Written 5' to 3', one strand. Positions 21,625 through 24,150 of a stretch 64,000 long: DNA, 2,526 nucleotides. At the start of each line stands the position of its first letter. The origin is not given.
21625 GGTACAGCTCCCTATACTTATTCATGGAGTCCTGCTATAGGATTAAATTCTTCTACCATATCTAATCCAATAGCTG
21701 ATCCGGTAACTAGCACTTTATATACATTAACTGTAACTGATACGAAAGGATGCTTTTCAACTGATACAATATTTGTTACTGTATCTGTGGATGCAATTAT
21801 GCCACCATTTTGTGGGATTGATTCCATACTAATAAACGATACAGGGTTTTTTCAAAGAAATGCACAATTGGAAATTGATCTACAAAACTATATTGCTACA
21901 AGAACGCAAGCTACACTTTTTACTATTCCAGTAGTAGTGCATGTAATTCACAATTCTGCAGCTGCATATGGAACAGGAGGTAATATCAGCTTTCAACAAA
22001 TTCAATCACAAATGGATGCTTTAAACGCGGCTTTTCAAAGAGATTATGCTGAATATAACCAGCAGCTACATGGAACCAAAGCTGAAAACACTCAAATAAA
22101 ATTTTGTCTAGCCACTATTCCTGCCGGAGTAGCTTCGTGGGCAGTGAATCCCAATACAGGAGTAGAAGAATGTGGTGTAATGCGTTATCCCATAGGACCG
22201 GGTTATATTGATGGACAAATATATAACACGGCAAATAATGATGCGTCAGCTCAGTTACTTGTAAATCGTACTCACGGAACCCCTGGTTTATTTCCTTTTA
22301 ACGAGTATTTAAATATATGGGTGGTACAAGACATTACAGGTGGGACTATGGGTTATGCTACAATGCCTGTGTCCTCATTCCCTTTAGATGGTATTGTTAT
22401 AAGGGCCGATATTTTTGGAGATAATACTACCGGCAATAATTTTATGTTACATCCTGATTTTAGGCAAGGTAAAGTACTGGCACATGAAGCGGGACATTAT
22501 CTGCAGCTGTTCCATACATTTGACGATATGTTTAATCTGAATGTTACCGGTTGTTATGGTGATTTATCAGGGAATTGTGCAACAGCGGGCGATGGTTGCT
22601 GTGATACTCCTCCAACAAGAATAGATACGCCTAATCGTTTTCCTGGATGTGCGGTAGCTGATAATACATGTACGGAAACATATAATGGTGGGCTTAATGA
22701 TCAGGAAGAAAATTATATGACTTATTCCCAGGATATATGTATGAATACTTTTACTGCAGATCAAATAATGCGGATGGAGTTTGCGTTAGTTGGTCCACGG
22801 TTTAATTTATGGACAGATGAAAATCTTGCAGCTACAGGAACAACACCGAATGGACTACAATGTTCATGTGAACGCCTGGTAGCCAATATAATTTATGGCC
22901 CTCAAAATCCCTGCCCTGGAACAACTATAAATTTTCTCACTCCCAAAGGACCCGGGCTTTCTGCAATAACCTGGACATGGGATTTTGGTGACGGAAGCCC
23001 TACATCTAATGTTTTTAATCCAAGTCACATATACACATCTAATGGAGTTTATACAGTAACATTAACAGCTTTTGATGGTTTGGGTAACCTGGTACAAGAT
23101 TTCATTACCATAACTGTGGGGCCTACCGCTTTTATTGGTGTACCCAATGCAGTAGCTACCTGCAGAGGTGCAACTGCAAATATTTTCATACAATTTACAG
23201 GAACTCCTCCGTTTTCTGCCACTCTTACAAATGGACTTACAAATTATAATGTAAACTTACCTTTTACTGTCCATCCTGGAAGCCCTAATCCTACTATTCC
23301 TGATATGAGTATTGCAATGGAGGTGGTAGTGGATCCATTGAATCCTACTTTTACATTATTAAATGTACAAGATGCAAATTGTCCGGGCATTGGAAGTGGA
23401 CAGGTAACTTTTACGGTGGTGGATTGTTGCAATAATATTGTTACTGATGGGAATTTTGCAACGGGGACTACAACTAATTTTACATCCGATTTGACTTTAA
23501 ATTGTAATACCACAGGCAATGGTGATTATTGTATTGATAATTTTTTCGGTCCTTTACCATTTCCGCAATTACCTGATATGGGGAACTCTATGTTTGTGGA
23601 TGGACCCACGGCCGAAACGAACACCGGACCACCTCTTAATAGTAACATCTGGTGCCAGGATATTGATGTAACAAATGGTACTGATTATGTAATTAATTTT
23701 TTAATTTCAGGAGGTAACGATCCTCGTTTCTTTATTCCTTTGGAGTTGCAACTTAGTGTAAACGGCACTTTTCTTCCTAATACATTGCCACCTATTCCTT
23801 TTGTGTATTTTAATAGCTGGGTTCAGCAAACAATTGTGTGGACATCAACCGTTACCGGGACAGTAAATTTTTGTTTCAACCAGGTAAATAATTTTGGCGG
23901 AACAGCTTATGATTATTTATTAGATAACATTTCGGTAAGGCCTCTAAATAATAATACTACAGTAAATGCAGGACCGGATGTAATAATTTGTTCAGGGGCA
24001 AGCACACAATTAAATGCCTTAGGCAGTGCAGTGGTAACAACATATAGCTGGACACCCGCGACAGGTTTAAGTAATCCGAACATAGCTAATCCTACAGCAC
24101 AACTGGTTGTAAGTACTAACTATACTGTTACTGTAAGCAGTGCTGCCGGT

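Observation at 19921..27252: A 2443-aa T9SS cargo combines two beta-helix regions with an M43-type metzincin in which the otherwise invariant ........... glycine is replaced by glutamine.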

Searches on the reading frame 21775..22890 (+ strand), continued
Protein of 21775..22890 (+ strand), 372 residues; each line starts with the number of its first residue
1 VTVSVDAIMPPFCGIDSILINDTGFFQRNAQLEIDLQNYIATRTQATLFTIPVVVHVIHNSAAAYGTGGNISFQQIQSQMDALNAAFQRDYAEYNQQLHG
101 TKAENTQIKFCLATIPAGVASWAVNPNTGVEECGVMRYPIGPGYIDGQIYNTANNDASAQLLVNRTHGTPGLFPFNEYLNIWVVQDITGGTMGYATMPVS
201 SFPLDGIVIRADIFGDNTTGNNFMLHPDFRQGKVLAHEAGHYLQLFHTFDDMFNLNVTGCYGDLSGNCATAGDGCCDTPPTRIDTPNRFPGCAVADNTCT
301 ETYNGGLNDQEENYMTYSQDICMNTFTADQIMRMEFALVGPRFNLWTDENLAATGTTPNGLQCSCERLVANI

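Call 23: fold_search(model_id=the predicted structure, library=pdb)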
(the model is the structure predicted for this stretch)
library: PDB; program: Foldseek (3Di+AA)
matches with E <= 10: 248; with E <= 0.001: 86
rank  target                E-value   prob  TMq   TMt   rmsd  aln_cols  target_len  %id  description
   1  3lum_A                1.1e-17  1.00  0.56  0.77   5.7       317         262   28  Structure of ulilysin mutant M290L (released 2010-03-02)
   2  2j83_A                1.2e-17  1.00  0.56  0.78   5.1       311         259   29  Ulilysin metalloprotease in complex with batimastat. (released 2006-12-19)
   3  6r7w_A                4.1e-17  1.00  0.56  0.76   5.7       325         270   25  Tannerella forsythia mature mirolysin in complex with a cleaved peptide. (released 2019-11-13)
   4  2cki_A                4.4e-17  1.00  0.54  0.74   6.0       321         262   28  Structure of Ulilysin, a member of the pappalysin family of metzincin metalloendopeptidases. (released 2006-05-09)
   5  3lun_A                4.9e-17  1.00  0.56  0.78   5.0       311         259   28  Structure of ulilysin mutant M290C (released 2010-03-02)
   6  6r7v                  6.3e-17  1.00  0.57  0.68   5.5       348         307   26  Tannerella forsythia promirolysin mutant E225A (released 2019-11-13)
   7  8cdb_A                7.2e-17  1.00  0.64  0.77   5.0       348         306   26  Proulilysin E229A structure (released 2023-03-22)
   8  7od0_AAA              9.8e-17  1.00  0.55  0.74   5.7       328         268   25  Mirolysin in complex with compound 9 (released 2021-08-04)
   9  7od0_FFF              1.1e-16  1.00  0.54  0.73   5.8       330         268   25  Mirolysin in complex with compound 9 (released 2021-08-04)
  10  7od0_BBB              1.3e-16  1.00  0.55  0.74   5.7       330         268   24  Mirolysin in complex with compound 9 (released 2021-08-04)
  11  6r7u_B                1.3e-16  1.00  0.61  0.73   5.6       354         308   24  Selenomethionine variant of Tannerella forsythia promirolysin mutant E225A (released 2020-02-05)
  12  8sl1_A                7.4e-11  1.00  0.45  0.22   7.9       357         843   19  Cryo-EM structure of PAPP-A2 (released 2023-11-08)
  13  7ufg_B                1.6e-09  1.00  0.49  0.17   6.0       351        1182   15  Cryo-EM structure of PAPP-A in complex with IGFBP5 (released 2022-09-28)
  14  8d8o_B                3.0e-09  1.00  0.48  0.18   9.5       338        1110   16  Cryo-EM structure of substrate unbound PAPP-A (released 2022-09-28)
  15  7ufg_A                3.2e-08  1.00  0.49  0.18   5.3       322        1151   17  Cryo-EM structure of PAPP-A in complex with IGFBP5 (released 2022-09-28)
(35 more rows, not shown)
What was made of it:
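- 21784..21900 (+): Prosegment with the cysteine-switch Cys631 (PPFCG; codon nt 21811-21813). The candidate maturation site is T660|R661. The model covers pro-ulilysin and pro-mirolysin (call 23).
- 21901..22875 (+): M43B catalytic domain (aa ~661-985). Foldseek E 1e-17, TM 0.77 to ulilysin (call 23)
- On MEROPS M43 / pappalysin family (Pfam PF05572): Foldseek E 1e-17, TM (target) 0.74-0.78 to ulilysin and mirolysin, with PAPP-A and PAPP-A2 next (call 23) The model aligns to the pro-forms 8CDB and 6R7V (call 23).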

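Call 31: search_protein_representatives(protein=window:21775-22890:+)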
Query: 372 residues. Proteins with E-value up to 0.001 (for the whole library): 9535; up to 1e-10: 4480; up to 1e-30: 143. The best 150 are listed.
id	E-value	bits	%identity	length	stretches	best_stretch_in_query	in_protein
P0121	3.2e-256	865.5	100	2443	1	1-372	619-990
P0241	1.2e-76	274.5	51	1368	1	43-359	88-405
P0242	1.5e-73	264.3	51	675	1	43-362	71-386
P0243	8.9e-72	258.5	52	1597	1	9-372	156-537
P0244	5.9e-71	255.8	51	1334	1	12-372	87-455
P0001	6.2e-71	255.7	48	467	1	45-359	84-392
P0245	1.3e-70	254.6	51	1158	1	43-360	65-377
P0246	5.7e-68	245.9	48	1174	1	22-361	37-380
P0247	1.1e-67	245.0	49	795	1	13-365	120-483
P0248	1.5e-65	238.0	48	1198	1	47-359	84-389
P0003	5.2e-65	236.2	54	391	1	47-308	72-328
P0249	7.1e-65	235.8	51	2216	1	12-370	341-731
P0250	3.7e-64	233.4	47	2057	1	43-371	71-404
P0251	7.4e-64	232.4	50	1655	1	48-370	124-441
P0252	1.4e-63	231.5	47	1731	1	25-366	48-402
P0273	3.2e-49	184.3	43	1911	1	13-365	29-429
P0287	8.2e-43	163.2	42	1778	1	13-361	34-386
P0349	4.0e-32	128.0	41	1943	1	12-364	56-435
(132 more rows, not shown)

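Call 37: search_protein_families(library=pfam, proteins=[P0273, P0349, P0287], max_evalue=0.01)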
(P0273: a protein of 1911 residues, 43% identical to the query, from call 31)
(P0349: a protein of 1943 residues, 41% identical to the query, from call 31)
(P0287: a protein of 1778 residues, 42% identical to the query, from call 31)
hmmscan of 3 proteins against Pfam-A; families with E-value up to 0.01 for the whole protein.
P0273 (1911 aa): 6 families
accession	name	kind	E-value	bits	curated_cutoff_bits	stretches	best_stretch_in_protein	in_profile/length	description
PF18911.6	PKD_4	-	9e-08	32.5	27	1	462-504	35-75/85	PKD domain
PF00801.26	PKD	-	2.2e-07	31.2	23.5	1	445-502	13-70/80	PKD domain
PF18962.6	Por_Secre_tail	-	8.9e-06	26.4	27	1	1832-1899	1-68/75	Secretion system C-terminal sorting domain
PF18981.6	InlK_D3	-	0.00053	20.5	25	1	476-504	37-65/75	Internalin K domain (D3/D4)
PF05572.19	Peptidase_M43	-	0.0018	18.7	23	0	269-397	68-152/152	Pregnancy-associated plasma protein-A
PF19081.6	Ig_7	-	0.0045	17.7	27.3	1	978-1042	9-80/84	Ig-like domain CHU_C associated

P0349 (1943 aa): 4 families
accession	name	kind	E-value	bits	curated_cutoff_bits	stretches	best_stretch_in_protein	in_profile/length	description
PF18962.6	Por_Secre_tail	-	2.2e-12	47.5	27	1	1868-1941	1-75/75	Secretion system C-terminal sorting domain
PF18911.6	PKD_4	-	6.4e-06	26.6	27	1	455-520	15-81/85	PKD domain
PF05572.19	Peptidase_M43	-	7.5e-06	26.4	23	1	287-404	65-150/152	Pregnancy-associated plasma protein-A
PF00801.26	PKD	-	0.00019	21.8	23.5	1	457-521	14-77/80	PKD domain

P0287 (1778 aa): 4 families
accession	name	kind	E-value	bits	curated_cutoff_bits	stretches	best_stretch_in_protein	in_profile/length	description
PF05572.19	Peptidase_M43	-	4.4e-11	43.4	23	1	188-357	15-149/152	Pregnancy-associated plasma protein-A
PF18962.6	Por_Secre_tail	-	5.4e-08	33.5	27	1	1703-1776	1-75/75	Secretion system C-terminal sorting domain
PF00801.26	PKD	-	1.3e-05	25.5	23.5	1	409-474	14-78/80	PKD domain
PF18911.6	PKD_4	-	1.5e-05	25.4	27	1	410-474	18-83/85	PKD domain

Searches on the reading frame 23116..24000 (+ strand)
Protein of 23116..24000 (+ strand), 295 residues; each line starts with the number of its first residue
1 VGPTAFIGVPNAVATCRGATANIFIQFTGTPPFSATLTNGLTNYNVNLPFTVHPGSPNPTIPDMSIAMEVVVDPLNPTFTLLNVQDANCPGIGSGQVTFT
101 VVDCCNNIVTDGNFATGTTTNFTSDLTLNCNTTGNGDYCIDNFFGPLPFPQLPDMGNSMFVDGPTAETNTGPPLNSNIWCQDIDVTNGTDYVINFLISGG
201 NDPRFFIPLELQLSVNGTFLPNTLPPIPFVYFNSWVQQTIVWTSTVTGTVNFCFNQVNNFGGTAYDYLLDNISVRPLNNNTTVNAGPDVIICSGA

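Call 57: search_solved_structures(query=window:23116-24000:+, max_evalue=1)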
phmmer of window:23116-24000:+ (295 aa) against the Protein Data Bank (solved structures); distinct sequences matched with E-value up to 1: 2.
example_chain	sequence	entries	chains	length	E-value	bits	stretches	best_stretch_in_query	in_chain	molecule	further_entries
2rl0_A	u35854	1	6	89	0.12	15.2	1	84-136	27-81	Fibronectin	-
1fbr_A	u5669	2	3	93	0.15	14.9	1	84-136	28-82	FIBRONECTIN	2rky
